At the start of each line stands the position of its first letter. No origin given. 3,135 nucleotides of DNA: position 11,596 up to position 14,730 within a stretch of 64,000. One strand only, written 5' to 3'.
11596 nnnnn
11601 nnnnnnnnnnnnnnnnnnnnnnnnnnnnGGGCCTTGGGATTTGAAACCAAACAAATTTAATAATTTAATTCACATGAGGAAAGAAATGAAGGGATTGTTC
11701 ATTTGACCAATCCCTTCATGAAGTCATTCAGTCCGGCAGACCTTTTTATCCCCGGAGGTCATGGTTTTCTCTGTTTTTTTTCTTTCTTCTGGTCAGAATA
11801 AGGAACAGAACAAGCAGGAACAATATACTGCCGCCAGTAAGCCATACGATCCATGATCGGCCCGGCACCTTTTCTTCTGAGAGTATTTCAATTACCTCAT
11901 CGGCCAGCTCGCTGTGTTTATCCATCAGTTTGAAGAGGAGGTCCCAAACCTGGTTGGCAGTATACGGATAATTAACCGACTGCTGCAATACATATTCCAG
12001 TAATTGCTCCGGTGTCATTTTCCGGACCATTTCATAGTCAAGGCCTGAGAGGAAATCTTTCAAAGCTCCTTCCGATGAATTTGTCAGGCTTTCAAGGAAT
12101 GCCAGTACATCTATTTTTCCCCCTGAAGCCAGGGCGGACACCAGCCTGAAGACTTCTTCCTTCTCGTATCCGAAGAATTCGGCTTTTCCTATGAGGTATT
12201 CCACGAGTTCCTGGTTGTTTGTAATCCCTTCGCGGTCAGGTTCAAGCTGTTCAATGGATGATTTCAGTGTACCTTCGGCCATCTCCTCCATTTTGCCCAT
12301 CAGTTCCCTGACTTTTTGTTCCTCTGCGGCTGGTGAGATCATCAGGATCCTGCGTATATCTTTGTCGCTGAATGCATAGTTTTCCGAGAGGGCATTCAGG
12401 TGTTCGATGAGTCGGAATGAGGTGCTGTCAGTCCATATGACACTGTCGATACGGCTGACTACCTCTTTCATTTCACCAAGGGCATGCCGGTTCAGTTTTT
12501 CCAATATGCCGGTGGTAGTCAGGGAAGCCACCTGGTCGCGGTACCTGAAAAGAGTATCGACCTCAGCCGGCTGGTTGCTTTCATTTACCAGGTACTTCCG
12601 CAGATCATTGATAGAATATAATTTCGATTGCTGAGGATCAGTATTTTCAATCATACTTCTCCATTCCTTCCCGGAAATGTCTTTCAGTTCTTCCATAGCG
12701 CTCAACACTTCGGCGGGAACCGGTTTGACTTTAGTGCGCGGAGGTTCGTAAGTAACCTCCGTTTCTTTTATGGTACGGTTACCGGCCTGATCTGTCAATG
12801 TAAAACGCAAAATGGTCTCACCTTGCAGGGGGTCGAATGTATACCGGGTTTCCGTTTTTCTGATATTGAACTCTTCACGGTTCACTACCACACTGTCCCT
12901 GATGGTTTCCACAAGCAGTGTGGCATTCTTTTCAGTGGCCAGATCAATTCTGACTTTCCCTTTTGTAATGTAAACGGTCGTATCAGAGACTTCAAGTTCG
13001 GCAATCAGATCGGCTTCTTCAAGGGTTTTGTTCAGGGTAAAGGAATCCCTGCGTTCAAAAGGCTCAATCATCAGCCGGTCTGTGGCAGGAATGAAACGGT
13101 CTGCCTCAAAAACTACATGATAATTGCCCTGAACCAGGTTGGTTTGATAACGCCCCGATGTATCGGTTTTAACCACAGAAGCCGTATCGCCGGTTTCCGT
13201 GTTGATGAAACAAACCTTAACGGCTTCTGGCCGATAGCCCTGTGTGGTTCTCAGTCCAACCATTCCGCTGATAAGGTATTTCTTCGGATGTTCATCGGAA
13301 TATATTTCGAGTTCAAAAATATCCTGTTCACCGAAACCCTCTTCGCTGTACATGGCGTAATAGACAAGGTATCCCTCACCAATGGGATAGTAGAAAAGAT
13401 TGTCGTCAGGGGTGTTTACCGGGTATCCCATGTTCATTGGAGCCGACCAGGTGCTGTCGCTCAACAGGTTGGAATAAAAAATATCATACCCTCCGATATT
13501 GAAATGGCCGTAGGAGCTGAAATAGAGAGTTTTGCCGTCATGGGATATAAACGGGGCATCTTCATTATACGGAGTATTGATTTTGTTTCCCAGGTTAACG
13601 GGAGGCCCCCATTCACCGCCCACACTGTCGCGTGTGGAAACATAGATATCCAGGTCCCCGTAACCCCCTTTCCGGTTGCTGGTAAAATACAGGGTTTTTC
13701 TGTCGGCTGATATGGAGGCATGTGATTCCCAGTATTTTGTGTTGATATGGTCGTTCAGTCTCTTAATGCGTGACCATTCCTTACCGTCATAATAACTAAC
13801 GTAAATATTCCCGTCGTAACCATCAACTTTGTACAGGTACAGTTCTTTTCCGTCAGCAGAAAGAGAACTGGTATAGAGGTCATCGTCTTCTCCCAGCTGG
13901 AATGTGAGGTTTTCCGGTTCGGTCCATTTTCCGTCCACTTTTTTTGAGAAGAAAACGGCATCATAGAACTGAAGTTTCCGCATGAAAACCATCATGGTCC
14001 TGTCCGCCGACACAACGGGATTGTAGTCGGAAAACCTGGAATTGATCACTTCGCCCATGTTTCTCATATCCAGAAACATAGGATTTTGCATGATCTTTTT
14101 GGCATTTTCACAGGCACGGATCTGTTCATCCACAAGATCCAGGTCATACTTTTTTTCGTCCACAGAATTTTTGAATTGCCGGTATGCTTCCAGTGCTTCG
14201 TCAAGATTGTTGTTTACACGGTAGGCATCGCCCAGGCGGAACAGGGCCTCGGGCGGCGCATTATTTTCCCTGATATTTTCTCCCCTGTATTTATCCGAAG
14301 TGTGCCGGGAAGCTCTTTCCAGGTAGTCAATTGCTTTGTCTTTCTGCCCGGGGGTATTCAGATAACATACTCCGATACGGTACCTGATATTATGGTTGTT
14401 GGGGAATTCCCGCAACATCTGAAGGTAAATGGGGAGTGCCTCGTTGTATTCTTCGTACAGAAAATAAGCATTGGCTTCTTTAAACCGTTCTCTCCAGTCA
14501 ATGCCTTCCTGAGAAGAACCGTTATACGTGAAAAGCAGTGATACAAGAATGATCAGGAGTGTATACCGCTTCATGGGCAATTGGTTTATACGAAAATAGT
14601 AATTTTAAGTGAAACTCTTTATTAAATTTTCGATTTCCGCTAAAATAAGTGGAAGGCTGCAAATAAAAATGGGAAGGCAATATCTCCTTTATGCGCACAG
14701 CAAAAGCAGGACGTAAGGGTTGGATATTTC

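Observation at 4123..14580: Tandem array of five PorE/TolB-like envelope proteins with swapped C-terminal anchoring modules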

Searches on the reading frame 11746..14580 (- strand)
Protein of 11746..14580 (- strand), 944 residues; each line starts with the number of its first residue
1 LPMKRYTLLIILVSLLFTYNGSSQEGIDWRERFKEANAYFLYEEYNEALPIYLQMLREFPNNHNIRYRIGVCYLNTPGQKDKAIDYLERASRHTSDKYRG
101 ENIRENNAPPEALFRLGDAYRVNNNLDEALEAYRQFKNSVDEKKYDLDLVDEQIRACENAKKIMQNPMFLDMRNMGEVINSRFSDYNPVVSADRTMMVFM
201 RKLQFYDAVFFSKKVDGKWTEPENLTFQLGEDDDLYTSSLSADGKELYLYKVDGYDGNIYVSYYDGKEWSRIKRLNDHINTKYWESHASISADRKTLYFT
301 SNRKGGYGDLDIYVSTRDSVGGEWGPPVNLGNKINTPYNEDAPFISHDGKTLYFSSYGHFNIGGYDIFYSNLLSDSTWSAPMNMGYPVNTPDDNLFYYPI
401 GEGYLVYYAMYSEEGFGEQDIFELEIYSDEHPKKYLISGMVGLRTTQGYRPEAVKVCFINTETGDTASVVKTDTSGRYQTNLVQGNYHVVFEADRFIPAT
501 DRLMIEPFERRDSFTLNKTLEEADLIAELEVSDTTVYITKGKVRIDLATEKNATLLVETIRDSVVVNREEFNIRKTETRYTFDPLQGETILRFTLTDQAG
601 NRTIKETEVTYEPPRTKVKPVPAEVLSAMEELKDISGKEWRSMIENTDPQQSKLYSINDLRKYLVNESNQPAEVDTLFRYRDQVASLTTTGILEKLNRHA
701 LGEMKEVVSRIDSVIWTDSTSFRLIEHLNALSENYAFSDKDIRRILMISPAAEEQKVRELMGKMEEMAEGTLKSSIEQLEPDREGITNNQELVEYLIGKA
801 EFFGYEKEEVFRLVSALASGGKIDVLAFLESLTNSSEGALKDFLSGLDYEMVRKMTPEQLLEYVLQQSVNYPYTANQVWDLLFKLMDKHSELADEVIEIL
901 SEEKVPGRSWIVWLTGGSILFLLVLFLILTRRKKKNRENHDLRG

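Call 3: search_protein_families(library=pfam, proteins=[window:11746-14580:-], max_evalue=0.1)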
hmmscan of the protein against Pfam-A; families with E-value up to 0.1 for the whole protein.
window:11746-14580:- (944 aa): 17 families
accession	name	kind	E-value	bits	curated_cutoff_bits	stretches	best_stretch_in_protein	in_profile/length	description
PF07676.18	PD40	-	9e-23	80.1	20.9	2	332-368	3-37/38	WD40-like Beta Propeller Repeat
PF14559.12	TPR_19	-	1.8e-09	38.2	25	1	43-94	5-55/68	Tetratricopeptide repeat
PF13174.12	TPR_6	-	2.2e-09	37.8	26.3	1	111-138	1-28/33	Tetratricopeptide repeat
PF07719.23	TPR_2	-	2.4e-09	37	27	1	110-135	1-26/34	Tetratricopeptide repeat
PF13432.12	TPR_16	-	1.1e-08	35.8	32.7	2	109-135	30-56/65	Tetratricopeptide repeat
PF00515.34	TPR_1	-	6e-08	32.6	27.8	1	110-135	1-26/34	Tetratricopeptide repeat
PF13428.12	TPR_14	-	1.8e-07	31.6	23.5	0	34-69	6-41/44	Tetratricopeptide repeat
PF13620.12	CarboxypepD_reg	-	8.8e-06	26.4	32.3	1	446-506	9-70/82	Carboxypeptidase regulatory-like domain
PF13181.12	TPR_8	-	0.00012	22.4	25.7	0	111-135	2-26/34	Tetratricopeptide repeat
PF13431.12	TPR_17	-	0.00014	22.3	24.4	0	52-84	2-33/34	Tetratricopeptide repeat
PF12895.13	ANAPC3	-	0.00023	21.8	27.2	1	33-90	27-82/82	Anaphase-promoting complex, cyclosome, subunit 3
PF13176.12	TPR_7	-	0.0015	18.9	27.9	0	112-135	1-24/36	Tetratricopeptide repeat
PF13424.12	TPR_12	-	0.0017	19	30.1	0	38-91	12-72/77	Tetratricopeptide repeat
PF17210.9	SdrD_B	-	0.0039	17.8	29.7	1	454-495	27-68/112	SdrD B-like domain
PF24611.2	Spectrin_Anc-1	-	0.037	14.8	33.2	0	122-176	2-56/115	Nuclear anchorage protein 1, spectrin-like repeat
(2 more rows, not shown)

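Call 4: search_protein_families(library=ncbifam, proteins=[window:11746-14580:-], max_evalue=0.1)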
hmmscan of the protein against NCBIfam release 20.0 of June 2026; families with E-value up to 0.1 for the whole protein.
window:11746-14580:- (944 aa): 8 families
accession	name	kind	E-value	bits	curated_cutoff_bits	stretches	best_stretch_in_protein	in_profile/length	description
NF053607.1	CHU_0125_OmpA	equivalog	2.6e-50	171.6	620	1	3-497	1-486/639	CHU_0125 family OmpA-like outer membrane integrity protein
NF052230.1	T9SS_PorE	exception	2.3e-38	131.9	600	1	30-520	19-505/648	PorE family type IX secretion system protein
NF040959.1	MamA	equivalog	3.5e-08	33.1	200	1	36-90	112-165/204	magnetosome protein MamA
NF047371.1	FlcA_CTERM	equivalog_domain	0.0036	15.8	300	1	38-155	448-564/646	periplasmic flagellar collar protein FlcA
TIGR02800.1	propeller_TolB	equivalog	0.0094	14.9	343.15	1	237-315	239-308/418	Tol-Pal system beta propeller repeat protein TolB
TIGR03302.1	OM_YfiO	subfamily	0.043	13.3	81.4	0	33-90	74-127/239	outer membrane protein assembly factor BamD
TIGR02552.1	LcrH_SycD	equivalog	0.046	13.4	104.8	0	40-105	63-127/136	SycD/LcrH family type III secretion system chaperone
NF047558.1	TPR_END_plus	domain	0.082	12.9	32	0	72-99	7-33/56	TPR end-of-group domain-containing protein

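Call 9: find_homologous_proteins(query=window:11746-14580:-, max_evalue=0.00001)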
Query window:11746-14580:- (944 aa): 6064 proteins with E <= 0.00001 among 8000 candidates; the best 120 are listed.
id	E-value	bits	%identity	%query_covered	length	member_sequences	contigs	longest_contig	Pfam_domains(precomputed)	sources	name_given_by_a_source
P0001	0.0e+0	2144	100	100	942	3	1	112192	PF14559.13,PF00515.35,PF13432.13,PF13428.13,PF13620.13,PF07676.19,PF07719.24,PF13174.13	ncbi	ncbi:MAG: tetratricopeptide repeat protein [Bacteroidales bacterium]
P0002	0.0e+0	1938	90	100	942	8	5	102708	PF14559.13,PF00515.35,PF13432.13,PF13428.13,PF07676.19,PF07719.24,PF13174.13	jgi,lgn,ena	-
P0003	0.0e+0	1447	65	97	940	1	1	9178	PF07676.19,PF07719.24,PF13174.13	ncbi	-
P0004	0.0e+0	1319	61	99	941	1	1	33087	PF07676.19,PF07719.24,PF13174.13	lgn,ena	-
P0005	9.1e-243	827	44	96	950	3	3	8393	PF13432.13,PF07676.19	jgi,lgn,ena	-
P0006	8.0e-239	813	39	93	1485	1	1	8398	PF07676.19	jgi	jgi:hypothetical protein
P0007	1.1e-221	757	37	95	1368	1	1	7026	PF07676.19,PF07719.24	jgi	jgi:hypothetical protein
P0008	1.7e-221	756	40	98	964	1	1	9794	PF13431.13,PF07676.19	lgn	-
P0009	1.2e-219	750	40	98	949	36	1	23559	PF07676.19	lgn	-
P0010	5.2e-219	748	40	99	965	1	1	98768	PF13432.13,PF07676.19,PF07719.24,PF13174.13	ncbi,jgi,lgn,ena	-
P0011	1.1e-216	740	40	99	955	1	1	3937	PF13432.13,PF07676.19,PF07719.24,PF13174.13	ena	-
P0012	1.6e-216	740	40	99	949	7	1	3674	PF14559.13,PF07676.19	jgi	jgi:hypothetical protein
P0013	3.1e-216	739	40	99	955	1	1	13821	PF13432.13,PF07676.19,PF07719.24,PF13174.13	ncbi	-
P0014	7.6e-216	737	39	99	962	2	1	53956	PF00515.35,PF07676.19,PF07719.24,PF13174.13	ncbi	-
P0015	4.9e-215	735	37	96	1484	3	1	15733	PF13620.13,PF07676.19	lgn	-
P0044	1.2e-209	717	36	94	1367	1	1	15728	PF07676.19,PF05396.17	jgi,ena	jgi:hypothetical protein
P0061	1.5e-205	703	39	98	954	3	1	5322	PF13620.13,PF07676.19,PF22904.4,PF13174.13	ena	-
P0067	1.1e-204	701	39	99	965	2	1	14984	PF07676.19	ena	-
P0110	2.0e-193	663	36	93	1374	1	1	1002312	PF07676.19,PF07719.24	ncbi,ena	-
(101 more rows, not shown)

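Call 10: find_encoding_contigs(protein=P0001, flank=10000, max_places=3)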
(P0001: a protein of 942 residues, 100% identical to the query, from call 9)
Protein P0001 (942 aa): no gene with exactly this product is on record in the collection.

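Call 11: find_encoding_contigs(protein=P0110, flank=10000, max_places=3)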
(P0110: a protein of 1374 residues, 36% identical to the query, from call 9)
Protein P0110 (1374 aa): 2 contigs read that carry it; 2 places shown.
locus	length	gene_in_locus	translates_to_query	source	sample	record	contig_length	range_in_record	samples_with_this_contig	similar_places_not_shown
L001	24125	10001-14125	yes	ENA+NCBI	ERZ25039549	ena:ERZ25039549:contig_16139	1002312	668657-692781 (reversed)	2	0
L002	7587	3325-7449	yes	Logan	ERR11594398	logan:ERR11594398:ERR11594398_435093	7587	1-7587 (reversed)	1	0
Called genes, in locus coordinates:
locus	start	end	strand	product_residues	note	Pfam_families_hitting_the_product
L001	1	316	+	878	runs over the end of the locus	PF01411:tRNA-synt_2c, PF07973:tRNA_SAD, PF02272:DHHA1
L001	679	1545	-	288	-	PF04187:Cofac_haem_bdg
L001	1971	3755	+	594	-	PF00501:AMP-binding, PF23562:AMP-binding_C_3 (weak)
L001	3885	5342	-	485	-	PF00474:SSF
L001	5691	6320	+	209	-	PF21176:RecR_HhH, PF02132:RecR_ZnF, PF01751:Toprim (weak), PF13662:Toprim_4, PF21175:RecR_C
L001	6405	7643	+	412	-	PF00278:Orn_DAP_Arg_deC, PF02784:Orn_Arg_deC_N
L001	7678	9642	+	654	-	PF00535:Glycos_transf_2, PF13641:Glyco_tranf_2_3, PF13632:Glyco_trans_2_3 (weak), PF13727:CoA_binding_3 (weak)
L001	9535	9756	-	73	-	-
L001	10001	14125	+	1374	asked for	PF07719:TPR_2 (faint), PF07676:PD40 (weak)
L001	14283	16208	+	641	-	PF13424:TPR_12 (faint), PF13432:TPR_16 (faint), PF07676:PD40, PF00691:OmpA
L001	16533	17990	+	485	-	PF00515:TPR_1 (faint), PF07719:TPR_2 (faint), PF13181:TPR_8 (faint), PF13432:TPR_16 (faint), PF07676:PD40 (weak)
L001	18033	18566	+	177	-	PF13302:Acetyltransf_3, PF13420:Acetyltransf_4, PF00583:Acetyltransf_1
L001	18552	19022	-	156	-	PF13588:HSDR_N_2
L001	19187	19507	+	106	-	-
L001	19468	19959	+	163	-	PF01048:PNP_UDP_1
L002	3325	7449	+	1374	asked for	PF07719:TPR_2 (faint), PF07676:PD40 (weak)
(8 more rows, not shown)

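Call 15: find_related_loci(query=A2, collection=genome_contigs, flank=10000)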
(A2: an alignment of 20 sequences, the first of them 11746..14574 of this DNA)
Query A2 (942 aa) in genome_contigs; peptide patterns used: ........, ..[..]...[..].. (x = any residue, [..] = any of these).
600 stretches matched a pattern (row limit reached: there are more); 587 encode a relative of the query (tblastn E <= 1e-3); the best 80 are kept; 80 distinct loci.
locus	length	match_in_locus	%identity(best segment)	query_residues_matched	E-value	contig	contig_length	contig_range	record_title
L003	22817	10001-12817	40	9-932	0e+0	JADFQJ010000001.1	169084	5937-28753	MAG: Bacteroidetes bacterium isolate B79T3L11 B79T3L11_NODE16, whole genome shotgun sequence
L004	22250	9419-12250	40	7-936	0e+0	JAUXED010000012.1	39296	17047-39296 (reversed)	MAG: Bacteroidota bacterium isolate CSMAG_2868 CSMAG_2868_k119_1149848_length_39296_cov_20.7673, whole genome shotgun se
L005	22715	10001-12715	41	1-933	0e+0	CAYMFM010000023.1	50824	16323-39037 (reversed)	MAG TPA_asm: uncultured Rikenellaceae bacterium isolate binchicken_co100_343 genome assembly, contig: NODE_912_length_50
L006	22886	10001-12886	39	1-936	0e+0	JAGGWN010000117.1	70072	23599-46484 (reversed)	MAG: Bacteroidales bacterium isolate AUK127 PB_MBMC_081_c_000000000058, whole genome shotgun sequence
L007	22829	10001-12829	40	1-924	0e+0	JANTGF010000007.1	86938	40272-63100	MAG: Bacteroidales bacterium isolate bin1005 c_000000000055, whole genome shotgun sequence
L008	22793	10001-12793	39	1-907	0e+0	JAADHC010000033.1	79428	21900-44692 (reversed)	MAG: Chlorobiota bacterium isolate M_MetaBat.158 contig-127_146, whole genome shotgun sequence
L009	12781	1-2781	39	35-935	0e+0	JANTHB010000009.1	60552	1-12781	MAG: Bacteroidales bacterium isolate bin10098 c_000000000172, whole genome shotgun sequence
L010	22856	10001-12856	39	1-933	0e+0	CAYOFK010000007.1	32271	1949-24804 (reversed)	MAG TPA_asm: uncultured Rikenellaceae bacterium isolate SRP128015_co2_64 genome assembly, contig: NODE_476_length_32271_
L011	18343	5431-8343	39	1-942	0e+0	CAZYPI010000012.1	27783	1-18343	MAG TPA_asm: uncultured Rikenellaceae bacterium isolate SRP163575_co1_577 genome assembly, contig: NODE_3387_length_2778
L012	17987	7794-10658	39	4-932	0e+0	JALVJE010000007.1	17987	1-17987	MAG: Bacteroidales bacterium isolate A1_metabat2_scaf2bin.020 A1_NODE_1059_length_17987_cov_4.024692, whole genome shotg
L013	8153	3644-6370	39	1-885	0e+0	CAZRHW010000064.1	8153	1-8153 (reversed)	MAG TPA_asm: uncultured Bacteroides sp. isolate SRP214966_co4_424 genome assembly, contig: NODE_10848_length_8153_cov_4.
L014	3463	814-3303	46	1-936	0e+0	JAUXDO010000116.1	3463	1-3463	MAG: Candidatus Peregrinibacteria bacterium isolate CSMAG_2853 CSMAG_2853_k119_1951169_length_3463_cov_5.0000, whole gen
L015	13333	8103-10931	36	1-915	0e+0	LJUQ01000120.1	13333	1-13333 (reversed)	MAG: Bacteroides sp. SM23_62_1 WORSMTZ_10481, whole genome shotgun sequence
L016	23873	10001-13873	39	21-909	0e+0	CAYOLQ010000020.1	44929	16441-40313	MAG TPA_asm: uncultured Chitinophaga sp. isolate SRP272421_co2_74 genome assembly, contig: NODE_1458_length_44929_cov_6.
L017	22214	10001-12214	50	1-839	0e+0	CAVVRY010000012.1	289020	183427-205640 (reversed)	MAG: uncultured Bacteroidales bacterium isolate MFD03804.bin.1.166 genome assembly, contig: contig_43855, whole genome s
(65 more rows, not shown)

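Call 22: search_solved_structures(query=window:11746-14574:-, max_evalue=0.1)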
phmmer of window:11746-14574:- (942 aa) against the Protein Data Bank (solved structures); distinct sequences matched with E-value up to 0.1: 19.
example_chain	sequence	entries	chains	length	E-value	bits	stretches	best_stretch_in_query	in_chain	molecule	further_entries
1na0_A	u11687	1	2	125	9.7e-05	23.9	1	31-133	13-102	designed protein CTPR3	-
2wqh_A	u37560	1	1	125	0.00011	23.8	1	31-133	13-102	CTPR3Y3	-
1na3_A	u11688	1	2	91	0.00072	21.1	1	31-90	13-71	designed protein CTPR2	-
6vfh_A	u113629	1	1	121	0.0013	20.2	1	31-89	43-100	T33_dn10A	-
2fo7_A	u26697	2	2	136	0.0013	20.2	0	33-89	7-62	SYNTHETIC CONSENSUS TPR PROTEIN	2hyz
8ch0_A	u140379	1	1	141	0.0016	19.9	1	32-132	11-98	Consensus tetratricopeptide repeat protein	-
6vl6_A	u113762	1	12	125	0.0017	19.8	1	4-90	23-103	T33_dn2A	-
6v8e_A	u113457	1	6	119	0.0023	19.4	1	31-88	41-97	Designed protein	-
5hrz_A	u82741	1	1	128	0.0026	19.2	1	4-89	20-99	TPR domain protein 1na0C3_3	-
6vfi_B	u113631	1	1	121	0.0031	19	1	43-133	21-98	O43_dn18B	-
3kd7_A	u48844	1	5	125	0.0042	18.5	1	34-133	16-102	CTPR390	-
3asg_A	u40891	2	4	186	0.02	16.3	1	37-86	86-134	MamA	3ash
6vfj_B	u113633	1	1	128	0.02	16.3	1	31-90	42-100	I53_dn5B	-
3as4_A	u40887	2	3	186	0.023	16.1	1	37-86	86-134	MamA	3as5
3as8_A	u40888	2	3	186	0.026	15.9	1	37-86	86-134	Magnetosome protein MamA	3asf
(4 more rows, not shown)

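Call 33: predict_structure(alignment_id=A3)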
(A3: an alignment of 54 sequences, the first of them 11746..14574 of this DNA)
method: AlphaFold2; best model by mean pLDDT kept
length: 942 residues; sequences in the alignment: 54
mean_pLDDT: 83.6   pTM: 0.52
mean pLDDT of the five models: 83.6, 82.3, 82.0, 81.8, 79.7
residues with pLDDT >= 90: 279; 70-90: 561; 50-70: 83; < 50: 19
segments of 3 or more residues with pLDDT < 50: 20-22, 612-616, 901-909
pLDDT, mean of each block of 10 residues (from residue 1): 79 65 73 92 93 95 96 88 96 85 92 93 93 93 88 88 78 91 90 92 89 93 90 88 92 86 95 92 88 92 83 90 92 74 87 73 81 88 74 71 83 84 80 91 78 94 94 92 94 90 81 91 75 77 86 88 87 86 85 82 86 53 88 83 85 85 79 83 84 83 85 81 87 83 71 77 85 82 73 83 86 81 87 87 89 88 84 83 76 58 42 68 75 56 42
secondary structure, 60 per line:
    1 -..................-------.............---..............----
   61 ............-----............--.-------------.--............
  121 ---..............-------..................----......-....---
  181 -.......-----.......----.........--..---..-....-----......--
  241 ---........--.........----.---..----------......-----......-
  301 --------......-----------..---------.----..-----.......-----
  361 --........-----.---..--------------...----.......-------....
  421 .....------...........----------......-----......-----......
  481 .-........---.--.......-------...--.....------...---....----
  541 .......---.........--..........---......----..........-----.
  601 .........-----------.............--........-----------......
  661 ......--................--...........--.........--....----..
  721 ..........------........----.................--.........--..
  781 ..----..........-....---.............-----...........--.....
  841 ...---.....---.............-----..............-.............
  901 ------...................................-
elements in order (helices of 4 or more, strands of 3 or more residues): H2-19 H27-39 H43-56 H61-72 H78-89 H109-120 H124-137 H145-162 E167-172 H174-177 E182-188 E194-200 E205-213 H224-227 E233-238 E244-251 E254-262 E283-288 E294-299 E309-314 E349-355 E363-370 E396-398 E403-409 E417-425 E432-442 E453-458 E464-469 E475-481 E483-490 E497-503 E511-513 E516-520 E527-529 E533-536 E541-547 E551-559 E562-571 E575-580 E585-594 E600-609 H621-633 H636-643 H655-666 H669-684 H687-697 H700-708 H711-714 H719-730 H737-744 H749-765 H768-776 H779-782 H787-796 H798-801 H805-817 H823-833 H836-843 H847-851 H855-867 H873-886 H888-900 H907-941
